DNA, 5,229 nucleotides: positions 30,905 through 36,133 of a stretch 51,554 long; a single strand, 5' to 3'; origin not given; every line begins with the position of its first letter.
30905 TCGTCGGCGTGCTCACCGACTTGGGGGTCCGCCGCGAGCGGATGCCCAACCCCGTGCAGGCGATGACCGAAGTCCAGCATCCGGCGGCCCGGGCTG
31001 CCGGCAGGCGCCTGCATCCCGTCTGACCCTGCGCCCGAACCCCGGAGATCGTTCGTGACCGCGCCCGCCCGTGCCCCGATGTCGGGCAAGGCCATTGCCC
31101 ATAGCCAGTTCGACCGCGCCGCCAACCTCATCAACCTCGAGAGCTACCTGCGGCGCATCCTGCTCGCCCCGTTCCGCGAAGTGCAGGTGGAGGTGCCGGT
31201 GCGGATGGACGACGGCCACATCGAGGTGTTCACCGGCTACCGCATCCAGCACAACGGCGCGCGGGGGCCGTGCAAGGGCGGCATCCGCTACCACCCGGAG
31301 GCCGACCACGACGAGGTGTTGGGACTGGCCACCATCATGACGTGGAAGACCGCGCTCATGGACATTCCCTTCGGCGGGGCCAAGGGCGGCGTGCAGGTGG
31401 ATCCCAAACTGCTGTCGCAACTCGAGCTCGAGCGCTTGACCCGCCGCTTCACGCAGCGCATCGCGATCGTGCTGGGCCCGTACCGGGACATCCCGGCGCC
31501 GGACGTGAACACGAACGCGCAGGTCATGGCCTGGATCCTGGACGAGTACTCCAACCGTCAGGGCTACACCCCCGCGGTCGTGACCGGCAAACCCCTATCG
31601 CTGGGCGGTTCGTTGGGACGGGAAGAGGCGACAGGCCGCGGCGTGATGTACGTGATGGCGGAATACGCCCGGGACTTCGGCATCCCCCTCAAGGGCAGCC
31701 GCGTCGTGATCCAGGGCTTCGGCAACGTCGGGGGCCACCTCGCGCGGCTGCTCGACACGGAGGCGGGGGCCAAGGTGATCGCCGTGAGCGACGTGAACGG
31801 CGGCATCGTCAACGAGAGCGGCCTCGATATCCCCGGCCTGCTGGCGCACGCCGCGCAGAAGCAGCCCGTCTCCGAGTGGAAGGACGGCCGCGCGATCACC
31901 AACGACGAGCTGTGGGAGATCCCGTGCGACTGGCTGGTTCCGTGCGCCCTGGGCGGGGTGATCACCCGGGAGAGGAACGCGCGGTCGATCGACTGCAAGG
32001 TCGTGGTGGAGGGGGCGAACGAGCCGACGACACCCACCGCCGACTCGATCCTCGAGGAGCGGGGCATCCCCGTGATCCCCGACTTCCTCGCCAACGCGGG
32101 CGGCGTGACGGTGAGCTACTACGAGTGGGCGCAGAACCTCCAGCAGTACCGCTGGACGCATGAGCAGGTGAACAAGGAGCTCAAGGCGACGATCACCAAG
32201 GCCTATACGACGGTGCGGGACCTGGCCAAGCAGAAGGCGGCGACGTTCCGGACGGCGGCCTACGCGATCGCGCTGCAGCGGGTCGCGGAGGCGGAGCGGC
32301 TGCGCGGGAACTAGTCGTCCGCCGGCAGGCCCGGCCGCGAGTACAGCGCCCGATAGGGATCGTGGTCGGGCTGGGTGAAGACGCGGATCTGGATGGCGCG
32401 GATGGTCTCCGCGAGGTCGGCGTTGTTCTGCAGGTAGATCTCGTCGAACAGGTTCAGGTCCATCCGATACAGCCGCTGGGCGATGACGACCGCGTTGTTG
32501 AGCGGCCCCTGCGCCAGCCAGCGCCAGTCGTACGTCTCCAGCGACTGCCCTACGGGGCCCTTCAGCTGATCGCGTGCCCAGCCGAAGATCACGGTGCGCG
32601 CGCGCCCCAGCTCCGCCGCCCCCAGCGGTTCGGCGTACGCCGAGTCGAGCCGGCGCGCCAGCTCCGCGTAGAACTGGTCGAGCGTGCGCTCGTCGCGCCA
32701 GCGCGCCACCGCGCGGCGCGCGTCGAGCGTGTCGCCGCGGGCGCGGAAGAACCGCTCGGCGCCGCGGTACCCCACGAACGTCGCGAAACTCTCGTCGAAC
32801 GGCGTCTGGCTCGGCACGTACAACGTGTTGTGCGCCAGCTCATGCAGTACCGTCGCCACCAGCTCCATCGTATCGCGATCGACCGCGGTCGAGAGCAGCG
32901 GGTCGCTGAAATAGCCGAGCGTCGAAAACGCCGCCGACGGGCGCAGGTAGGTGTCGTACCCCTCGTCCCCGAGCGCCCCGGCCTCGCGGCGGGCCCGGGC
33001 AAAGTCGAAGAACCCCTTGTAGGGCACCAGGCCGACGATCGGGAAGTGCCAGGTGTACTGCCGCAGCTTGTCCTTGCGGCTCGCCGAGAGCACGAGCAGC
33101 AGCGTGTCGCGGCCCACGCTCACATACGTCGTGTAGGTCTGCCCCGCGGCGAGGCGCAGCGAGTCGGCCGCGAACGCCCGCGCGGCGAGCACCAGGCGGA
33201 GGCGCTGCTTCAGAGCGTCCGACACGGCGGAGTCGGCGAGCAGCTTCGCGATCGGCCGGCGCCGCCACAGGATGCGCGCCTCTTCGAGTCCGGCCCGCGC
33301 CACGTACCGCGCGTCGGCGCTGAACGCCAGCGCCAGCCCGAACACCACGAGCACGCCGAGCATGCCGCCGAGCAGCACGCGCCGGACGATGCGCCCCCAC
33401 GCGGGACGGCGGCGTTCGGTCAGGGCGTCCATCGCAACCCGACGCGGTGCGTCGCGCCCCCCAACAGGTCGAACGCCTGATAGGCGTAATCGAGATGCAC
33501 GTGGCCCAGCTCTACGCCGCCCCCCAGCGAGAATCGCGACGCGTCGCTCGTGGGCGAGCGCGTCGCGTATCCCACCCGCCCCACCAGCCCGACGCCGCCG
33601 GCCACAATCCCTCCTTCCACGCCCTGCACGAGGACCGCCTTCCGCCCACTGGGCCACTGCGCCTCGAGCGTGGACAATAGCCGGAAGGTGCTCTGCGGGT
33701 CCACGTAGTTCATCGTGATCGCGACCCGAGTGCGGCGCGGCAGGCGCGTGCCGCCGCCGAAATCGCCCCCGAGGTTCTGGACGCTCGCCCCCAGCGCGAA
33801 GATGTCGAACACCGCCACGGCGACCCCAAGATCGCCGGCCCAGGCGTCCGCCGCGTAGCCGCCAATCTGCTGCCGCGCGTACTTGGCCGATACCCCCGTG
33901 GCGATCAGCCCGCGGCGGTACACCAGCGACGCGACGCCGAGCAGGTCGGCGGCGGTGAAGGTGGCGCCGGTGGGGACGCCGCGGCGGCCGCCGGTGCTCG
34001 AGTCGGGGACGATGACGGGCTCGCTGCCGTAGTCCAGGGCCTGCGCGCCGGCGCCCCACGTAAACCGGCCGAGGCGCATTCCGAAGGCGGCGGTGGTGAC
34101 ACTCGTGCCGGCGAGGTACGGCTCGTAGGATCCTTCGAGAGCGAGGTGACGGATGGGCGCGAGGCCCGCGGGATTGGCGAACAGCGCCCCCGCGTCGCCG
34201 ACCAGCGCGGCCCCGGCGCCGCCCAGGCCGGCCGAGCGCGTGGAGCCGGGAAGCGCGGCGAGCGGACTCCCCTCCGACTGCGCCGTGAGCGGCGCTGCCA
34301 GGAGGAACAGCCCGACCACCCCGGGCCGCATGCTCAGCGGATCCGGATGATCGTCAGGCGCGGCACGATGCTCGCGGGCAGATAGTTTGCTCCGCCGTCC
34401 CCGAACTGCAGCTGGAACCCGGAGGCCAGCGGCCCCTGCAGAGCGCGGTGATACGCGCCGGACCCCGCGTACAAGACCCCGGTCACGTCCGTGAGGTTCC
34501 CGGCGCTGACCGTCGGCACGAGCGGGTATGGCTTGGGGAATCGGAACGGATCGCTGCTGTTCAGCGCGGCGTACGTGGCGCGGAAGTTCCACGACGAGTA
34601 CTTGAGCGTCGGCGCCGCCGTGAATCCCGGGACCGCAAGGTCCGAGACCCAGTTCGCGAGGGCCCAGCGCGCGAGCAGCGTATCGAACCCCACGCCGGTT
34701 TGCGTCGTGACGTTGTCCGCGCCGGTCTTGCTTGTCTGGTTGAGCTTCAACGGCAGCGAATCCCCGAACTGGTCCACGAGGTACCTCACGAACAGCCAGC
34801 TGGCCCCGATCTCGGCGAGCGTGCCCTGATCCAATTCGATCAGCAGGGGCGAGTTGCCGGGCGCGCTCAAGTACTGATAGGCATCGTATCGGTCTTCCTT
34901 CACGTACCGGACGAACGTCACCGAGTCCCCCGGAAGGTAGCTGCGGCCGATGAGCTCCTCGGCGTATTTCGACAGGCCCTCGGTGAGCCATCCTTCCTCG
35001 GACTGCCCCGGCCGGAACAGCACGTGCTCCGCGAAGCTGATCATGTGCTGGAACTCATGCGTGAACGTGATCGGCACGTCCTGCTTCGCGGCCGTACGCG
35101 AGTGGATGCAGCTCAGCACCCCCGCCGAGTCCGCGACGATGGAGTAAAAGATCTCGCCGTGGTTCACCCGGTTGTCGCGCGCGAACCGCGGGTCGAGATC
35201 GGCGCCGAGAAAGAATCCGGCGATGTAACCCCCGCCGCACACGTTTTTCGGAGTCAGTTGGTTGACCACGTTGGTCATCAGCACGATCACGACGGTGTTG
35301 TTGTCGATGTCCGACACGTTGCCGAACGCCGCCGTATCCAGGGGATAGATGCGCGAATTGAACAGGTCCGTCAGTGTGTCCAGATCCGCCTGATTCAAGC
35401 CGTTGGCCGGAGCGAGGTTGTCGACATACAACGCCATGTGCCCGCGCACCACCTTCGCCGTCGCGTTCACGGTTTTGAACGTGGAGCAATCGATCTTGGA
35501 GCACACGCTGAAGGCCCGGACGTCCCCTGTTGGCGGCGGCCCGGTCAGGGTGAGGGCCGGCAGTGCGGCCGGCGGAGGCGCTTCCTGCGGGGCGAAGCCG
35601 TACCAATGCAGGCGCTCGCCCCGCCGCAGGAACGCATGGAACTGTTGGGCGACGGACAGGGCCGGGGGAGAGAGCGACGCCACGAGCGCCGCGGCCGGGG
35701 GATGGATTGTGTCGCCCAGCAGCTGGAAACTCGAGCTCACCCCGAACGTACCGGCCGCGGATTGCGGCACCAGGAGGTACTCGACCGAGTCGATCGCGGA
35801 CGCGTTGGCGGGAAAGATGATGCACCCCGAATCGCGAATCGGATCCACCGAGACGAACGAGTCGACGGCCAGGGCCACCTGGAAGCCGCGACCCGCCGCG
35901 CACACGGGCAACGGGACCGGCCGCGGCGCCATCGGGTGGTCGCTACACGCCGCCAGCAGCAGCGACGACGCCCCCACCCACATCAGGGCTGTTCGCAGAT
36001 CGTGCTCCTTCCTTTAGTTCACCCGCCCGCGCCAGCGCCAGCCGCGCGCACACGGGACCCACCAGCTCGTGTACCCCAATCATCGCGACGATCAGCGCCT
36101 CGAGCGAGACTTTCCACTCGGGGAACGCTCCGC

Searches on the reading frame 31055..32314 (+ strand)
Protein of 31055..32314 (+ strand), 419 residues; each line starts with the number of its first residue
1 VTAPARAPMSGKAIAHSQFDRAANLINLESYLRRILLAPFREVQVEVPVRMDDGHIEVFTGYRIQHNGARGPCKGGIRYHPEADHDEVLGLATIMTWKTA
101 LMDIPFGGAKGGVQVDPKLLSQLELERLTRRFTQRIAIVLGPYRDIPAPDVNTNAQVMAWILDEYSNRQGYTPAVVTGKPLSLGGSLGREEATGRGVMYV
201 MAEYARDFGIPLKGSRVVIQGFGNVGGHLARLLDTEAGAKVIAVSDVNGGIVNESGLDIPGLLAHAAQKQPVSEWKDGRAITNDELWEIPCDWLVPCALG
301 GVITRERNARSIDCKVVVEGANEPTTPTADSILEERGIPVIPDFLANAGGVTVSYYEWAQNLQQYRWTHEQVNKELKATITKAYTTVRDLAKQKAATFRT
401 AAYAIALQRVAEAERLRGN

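Call 14: search_protein_families(library=pfam, proteins=[window:31055-32314:+], max_evalue=0.01)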
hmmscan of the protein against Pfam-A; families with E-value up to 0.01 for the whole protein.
window:31055-32314:+ (419 aa): 4 families
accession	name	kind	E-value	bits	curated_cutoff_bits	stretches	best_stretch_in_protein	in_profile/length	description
PF00208.27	ELFV_dehydrog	-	7.9e-80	268.5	23.4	1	184-418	1-241/241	Glutamate/Leucine/Phenylalanine/Valine dehydrogenase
PF02812.23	ELFV_dehydrog_N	-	1.3e-54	183.9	25.3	1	41-166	3-128/129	Glu/Leu/Phe/Val dehydrogenase, dimerisation domain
PF05088.18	Bac_GDH_CD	-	0.00046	19.3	22.8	0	308-358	398-448/497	Bacterial NAD-glutamate dehydrogenase, catalytic domain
PF02826.25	2-Hacid_dh_C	-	0.0039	17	25.1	1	206-246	28-67/178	D-isomer specific 2-hydroxyacid dehydrogenase, NAD binding domain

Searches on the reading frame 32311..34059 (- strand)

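Call 14: search_protein_families(library=pfam, proteins=[window:32311-34059:-], max_evalue=0.01)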
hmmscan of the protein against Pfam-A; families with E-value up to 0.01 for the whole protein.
window:32311-34059:- (582 aa): 1 family
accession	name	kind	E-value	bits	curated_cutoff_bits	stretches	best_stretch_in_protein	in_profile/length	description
PF10023.15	Aminopep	-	9.5e-82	275.3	25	1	252-556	2-307/322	Putative aminopeptidase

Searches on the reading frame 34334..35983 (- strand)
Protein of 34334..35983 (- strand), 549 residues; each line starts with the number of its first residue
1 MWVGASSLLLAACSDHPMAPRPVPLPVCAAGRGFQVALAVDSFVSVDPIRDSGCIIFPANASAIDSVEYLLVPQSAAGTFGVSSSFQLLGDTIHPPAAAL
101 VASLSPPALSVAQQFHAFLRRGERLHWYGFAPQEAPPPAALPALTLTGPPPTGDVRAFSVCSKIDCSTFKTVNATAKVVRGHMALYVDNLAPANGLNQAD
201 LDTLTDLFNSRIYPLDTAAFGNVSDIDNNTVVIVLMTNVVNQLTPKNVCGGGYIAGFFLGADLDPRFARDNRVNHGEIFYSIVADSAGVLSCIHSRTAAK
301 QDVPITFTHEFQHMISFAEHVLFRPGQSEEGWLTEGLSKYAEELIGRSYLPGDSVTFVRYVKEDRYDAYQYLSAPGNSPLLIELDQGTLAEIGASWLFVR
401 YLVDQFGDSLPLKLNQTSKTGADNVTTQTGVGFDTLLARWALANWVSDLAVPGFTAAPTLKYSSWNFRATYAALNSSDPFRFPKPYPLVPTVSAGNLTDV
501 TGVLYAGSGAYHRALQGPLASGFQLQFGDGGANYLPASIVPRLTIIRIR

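Call 82: search_protein_families(library=pfam, proteins=[window:34334-35983:-], max_evalue=0.0001)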
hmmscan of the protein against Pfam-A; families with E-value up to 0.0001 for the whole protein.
window:34334-35983:- (549 aa): 1 family
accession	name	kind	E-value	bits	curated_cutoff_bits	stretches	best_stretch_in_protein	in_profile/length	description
PF13485.12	Peptidase_MA_2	-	5.2e-05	23.6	32.4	0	306-436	69-191/201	Peptidase MA superfamily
